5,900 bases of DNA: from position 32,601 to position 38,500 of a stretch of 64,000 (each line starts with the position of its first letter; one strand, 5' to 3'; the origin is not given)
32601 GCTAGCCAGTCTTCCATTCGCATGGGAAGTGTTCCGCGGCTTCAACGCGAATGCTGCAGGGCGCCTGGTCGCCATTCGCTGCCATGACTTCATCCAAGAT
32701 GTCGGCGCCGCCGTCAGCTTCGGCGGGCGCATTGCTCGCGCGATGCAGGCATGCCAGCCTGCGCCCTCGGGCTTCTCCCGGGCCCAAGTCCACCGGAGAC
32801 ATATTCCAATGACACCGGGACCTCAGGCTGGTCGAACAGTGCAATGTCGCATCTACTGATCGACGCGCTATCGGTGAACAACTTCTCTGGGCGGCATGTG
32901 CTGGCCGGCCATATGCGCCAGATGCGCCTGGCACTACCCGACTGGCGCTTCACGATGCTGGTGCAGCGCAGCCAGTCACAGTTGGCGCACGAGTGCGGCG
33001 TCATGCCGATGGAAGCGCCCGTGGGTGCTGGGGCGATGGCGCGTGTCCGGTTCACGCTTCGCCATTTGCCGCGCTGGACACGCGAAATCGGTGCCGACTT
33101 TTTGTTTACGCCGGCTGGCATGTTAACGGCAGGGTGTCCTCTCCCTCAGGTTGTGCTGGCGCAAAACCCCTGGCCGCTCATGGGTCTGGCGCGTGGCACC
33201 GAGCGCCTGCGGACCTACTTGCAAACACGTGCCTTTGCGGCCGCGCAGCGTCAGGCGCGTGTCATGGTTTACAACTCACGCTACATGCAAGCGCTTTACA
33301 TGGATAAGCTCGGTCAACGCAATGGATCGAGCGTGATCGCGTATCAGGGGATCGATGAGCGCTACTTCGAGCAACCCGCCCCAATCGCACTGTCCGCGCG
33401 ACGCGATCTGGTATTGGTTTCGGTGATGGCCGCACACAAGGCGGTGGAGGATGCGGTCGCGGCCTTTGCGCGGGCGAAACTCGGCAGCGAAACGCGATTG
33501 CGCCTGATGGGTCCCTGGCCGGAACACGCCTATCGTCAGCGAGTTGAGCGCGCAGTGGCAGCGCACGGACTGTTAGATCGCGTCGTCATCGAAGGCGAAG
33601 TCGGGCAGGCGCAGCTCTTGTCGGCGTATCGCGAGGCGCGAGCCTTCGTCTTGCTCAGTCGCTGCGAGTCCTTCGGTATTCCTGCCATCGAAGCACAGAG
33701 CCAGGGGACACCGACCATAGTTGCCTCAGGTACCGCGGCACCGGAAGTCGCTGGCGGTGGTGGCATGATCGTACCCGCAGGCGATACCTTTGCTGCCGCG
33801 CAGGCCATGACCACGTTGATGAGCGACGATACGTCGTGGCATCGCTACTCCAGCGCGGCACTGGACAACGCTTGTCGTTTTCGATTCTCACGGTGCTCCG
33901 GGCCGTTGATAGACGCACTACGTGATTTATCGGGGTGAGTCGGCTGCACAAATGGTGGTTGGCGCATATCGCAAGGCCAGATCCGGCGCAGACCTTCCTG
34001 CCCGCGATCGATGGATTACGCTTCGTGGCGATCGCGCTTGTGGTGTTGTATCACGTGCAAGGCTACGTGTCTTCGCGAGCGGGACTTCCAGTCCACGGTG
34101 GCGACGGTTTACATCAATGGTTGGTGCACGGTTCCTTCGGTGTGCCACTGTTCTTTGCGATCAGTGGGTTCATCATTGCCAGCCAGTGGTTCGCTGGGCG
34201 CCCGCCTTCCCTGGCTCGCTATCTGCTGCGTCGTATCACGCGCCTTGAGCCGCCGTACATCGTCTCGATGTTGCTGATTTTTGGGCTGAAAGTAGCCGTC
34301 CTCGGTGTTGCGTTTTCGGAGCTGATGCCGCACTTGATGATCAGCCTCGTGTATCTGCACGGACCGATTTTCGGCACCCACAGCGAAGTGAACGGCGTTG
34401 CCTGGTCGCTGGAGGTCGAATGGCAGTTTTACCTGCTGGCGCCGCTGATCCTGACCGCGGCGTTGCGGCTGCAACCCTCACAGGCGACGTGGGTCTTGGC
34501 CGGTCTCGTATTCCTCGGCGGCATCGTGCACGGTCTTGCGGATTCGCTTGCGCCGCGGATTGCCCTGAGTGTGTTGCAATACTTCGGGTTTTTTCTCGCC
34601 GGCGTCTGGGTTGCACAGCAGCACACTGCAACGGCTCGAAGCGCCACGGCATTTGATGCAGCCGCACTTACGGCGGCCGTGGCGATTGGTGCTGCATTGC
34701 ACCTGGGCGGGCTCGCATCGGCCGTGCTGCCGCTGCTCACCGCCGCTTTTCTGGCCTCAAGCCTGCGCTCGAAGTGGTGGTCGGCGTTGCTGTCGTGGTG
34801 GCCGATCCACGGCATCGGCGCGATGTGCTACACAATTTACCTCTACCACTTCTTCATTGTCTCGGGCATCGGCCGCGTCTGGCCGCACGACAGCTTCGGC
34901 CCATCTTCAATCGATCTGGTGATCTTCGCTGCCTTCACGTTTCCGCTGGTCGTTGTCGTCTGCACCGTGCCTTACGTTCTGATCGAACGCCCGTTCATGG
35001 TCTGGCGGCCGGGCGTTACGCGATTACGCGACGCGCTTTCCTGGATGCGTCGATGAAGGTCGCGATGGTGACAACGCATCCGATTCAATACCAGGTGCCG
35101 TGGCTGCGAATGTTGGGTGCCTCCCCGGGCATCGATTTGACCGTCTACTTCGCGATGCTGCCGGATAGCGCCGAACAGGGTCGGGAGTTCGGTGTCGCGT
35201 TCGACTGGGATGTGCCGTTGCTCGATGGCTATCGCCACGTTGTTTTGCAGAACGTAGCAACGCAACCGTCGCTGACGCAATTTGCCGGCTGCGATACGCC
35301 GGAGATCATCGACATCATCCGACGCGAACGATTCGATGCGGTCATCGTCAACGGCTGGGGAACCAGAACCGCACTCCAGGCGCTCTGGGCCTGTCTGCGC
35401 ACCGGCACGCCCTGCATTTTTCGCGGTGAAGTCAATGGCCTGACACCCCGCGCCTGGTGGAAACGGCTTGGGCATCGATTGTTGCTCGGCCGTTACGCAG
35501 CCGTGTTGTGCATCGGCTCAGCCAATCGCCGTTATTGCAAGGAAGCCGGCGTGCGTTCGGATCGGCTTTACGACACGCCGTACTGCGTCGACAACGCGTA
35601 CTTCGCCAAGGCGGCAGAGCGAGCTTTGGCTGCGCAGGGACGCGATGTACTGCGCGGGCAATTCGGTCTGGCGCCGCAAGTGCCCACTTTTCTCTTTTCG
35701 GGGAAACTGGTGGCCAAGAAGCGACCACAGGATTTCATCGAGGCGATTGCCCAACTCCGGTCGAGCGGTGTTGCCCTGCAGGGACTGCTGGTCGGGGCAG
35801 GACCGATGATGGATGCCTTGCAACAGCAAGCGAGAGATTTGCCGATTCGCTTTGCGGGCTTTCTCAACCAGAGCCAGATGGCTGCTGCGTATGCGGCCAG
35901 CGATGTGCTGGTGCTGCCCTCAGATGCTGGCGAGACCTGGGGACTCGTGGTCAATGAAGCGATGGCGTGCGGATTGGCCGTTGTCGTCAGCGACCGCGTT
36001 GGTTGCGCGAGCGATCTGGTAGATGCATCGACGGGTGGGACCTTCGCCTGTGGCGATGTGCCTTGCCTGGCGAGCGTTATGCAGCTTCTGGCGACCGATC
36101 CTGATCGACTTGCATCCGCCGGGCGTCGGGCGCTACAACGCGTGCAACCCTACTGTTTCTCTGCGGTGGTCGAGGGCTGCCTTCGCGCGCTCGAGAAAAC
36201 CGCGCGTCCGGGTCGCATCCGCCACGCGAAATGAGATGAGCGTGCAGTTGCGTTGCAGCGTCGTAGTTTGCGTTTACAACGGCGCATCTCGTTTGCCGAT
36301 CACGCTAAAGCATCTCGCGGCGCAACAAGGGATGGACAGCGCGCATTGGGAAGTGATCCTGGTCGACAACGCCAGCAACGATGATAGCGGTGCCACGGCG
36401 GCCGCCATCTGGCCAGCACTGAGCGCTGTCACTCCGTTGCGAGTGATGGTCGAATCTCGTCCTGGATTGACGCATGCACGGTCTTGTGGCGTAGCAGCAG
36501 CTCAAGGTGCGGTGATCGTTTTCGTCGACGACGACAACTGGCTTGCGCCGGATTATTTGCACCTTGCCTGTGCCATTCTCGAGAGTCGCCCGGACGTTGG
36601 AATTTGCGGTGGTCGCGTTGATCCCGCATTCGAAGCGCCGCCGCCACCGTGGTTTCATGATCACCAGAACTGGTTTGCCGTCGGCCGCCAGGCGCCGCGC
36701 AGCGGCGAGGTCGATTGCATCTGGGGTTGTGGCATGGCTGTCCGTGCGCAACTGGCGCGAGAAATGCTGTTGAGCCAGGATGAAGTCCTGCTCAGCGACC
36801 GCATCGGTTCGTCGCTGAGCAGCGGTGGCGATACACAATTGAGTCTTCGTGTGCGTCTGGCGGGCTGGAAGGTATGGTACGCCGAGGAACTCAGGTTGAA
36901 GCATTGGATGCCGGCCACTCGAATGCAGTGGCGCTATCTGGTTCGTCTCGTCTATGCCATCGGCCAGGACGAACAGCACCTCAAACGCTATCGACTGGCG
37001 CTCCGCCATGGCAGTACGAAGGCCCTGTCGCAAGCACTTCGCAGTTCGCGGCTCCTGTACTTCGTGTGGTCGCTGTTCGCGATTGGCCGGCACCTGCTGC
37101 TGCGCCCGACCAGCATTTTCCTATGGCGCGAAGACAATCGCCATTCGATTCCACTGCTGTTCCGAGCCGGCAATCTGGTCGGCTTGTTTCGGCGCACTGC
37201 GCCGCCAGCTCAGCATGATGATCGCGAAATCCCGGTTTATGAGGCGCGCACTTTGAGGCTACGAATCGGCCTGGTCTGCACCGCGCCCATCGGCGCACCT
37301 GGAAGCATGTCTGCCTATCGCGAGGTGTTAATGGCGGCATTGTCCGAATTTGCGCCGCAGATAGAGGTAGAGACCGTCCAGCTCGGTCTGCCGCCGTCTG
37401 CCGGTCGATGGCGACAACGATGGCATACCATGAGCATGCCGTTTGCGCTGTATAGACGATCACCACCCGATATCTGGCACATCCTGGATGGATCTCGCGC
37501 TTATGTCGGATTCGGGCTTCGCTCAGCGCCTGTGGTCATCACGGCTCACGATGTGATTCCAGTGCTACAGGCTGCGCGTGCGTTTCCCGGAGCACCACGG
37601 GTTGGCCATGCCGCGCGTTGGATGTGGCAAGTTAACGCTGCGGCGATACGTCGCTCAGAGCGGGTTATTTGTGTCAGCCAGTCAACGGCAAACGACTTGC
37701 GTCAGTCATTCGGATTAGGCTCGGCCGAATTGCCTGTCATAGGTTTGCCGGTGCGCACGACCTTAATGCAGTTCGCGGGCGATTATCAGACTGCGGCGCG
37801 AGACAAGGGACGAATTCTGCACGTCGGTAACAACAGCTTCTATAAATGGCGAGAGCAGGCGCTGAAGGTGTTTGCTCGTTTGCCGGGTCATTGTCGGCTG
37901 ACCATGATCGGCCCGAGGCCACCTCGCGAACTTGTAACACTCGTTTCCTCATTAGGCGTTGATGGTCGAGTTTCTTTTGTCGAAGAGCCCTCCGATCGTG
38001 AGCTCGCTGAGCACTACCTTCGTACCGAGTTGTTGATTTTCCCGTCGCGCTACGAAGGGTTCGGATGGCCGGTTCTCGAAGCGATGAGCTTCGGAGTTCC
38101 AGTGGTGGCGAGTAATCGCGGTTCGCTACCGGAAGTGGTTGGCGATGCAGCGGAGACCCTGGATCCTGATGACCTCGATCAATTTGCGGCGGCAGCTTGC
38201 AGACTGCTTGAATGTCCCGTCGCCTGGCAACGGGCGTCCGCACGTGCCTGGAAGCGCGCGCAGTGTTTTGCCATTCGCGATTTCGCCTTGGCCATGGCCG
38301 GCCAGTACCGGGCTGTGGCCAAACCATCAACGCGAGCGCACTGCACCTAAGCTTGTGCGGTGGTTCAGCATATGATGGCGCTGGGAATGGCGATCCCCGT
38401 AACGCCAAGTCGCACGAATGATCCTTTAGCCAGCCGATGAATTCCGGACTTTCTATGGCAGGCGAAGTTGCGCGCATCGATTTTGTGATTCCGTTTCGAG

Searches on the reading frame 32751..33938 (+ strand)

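Call 19: search_protein_families(library=pfam, proteins=[window:32751-33938:+], max_evalue=0.0001)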
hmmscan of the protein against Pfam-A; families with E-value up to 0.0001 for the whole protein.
window:32751-33938:+ (395 aa): 3 families
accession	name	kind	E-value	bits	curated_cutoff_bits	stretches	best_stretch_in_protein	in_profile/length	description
PF00534.26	Glycos_transf_1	-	8.4e-20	71.4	26.4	1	218-370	16-169/172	Glycosyl transferases group 1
PF13692.12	Glyco_trans_1_4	-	3.5e-18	66.7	27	1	218-359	2-142/142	Glycosyl transferases group 1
PF20706.3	GT4-conflict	-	1.3e-06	28.1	26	1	228-326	210-312/385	Family 4 Glycosyltransferase in conflict systems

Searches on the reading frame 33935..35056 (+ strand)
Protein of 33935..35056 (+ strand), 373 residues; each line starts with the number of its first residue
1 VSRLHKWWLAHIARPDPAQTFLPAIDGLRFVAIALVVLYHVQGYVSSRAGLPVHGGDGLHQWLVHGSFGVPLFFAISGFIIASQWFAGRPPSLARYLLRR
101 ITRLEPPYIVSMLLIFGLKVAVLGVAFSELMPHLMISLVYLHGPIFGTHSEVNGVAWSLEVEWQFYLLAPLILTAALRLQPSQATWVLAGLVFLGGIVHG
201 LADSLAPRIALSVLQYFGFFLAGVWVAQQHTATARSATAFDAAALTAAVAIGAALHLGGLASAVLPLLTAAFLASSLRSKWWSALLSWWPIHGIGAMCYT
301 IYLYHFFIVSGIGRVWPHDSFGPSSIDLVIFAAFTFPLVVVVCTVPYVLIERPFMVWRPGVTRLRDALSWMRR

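Call 19: search_protein_families(library=pfam, proteins=[window:33935-35056:+], max_evalue=0.0001)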
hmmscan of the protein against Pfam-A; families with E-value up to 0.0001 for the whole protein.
window:33935-35056:+ (373 aa): 1 family
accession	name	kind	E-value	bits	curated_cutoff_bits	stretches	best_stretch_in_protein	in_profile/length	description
PF01757.29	Acyl_transf_3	-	5.2e-35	121.5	31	1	23-345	2-323/326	Acyltransferase domain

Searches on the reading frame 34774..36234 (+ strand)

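Call 19: search_protein_families(library=pfam, proteins=[window:34774-36234:+], max_evalue=0.0001)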
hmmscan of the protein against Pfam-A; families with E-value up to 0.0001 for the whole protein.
window:34774-36234:+ (486 aa): 5 families
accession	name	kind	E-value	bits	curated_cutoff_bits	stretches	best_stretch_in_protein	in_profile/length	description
PF00534.26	Glycos_transf_1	-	3e-24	85.9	26.4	1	293-453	5-169/172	Glycosyl transferases group 1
PF13692.12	Glyco_trans_1_4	-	5.4e-24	85.5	27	1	304-441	2-141/142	Glycosyl transferases group 1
PF13579.12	Glyco_trans_4_4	-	1.7e-06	28.9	29.7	1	175-265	60-152/158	Glycosyl transferase 4-like domain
PF13524.12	Glyco_trans_1_2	-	6.7e-06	26.5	25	1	319-458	3-130/144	Glycosyl transferase-like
PF20706.3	GT4-conflict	-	1.4e-05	24.7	26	1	358-418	263-323/385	Family 4 Glycosyltransferase in conflict systems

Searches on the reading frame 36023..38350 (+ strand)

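Call 19: search_protein_families(library=pfam, proteins=[window:36023-38350:+], max_evalue=0.0001)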
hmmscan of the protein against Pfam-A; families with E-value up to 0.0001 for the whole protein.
window:36023-38350:+ (775 aa): 7 families
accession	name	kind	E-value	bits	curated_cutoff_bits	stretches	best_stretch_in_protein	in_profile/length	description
PF00534.26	Glycos_transf_1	-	2.3e-23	83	26.4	1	594-737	14-164/172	Glycosyl transferases group 1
PF13692.12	Glyco_trans_1_4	-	1e-22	81.4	27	1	597-730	3-141/142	Glycosyl transferases group 1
PF00535.33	Glycos_transf_2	-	6.3e-21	75.5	23.3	1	79-245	1-164/168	Glycosyl transferase family 2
PF13439.12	Glyco_transf_4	-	1.3e-12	48.5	28.5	1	447-579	38-168/170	Glycosyltransferase Family 4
PF13641.12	Glyco_tranf_2_3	-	3.2e-11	44.1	27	1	77-297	2-214/230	Glycosyltransferase like family 2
PF13632.12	Glyco_trans_2_3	-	1.1e-08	35.6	27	1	164-314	1-142/198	Glycosyl transferase family group 2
PF20706.3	GT4-conflict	-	7.4e-08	32.2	26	1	657-719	271-330/385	Family 4 Glycosyltransferase in conflict systems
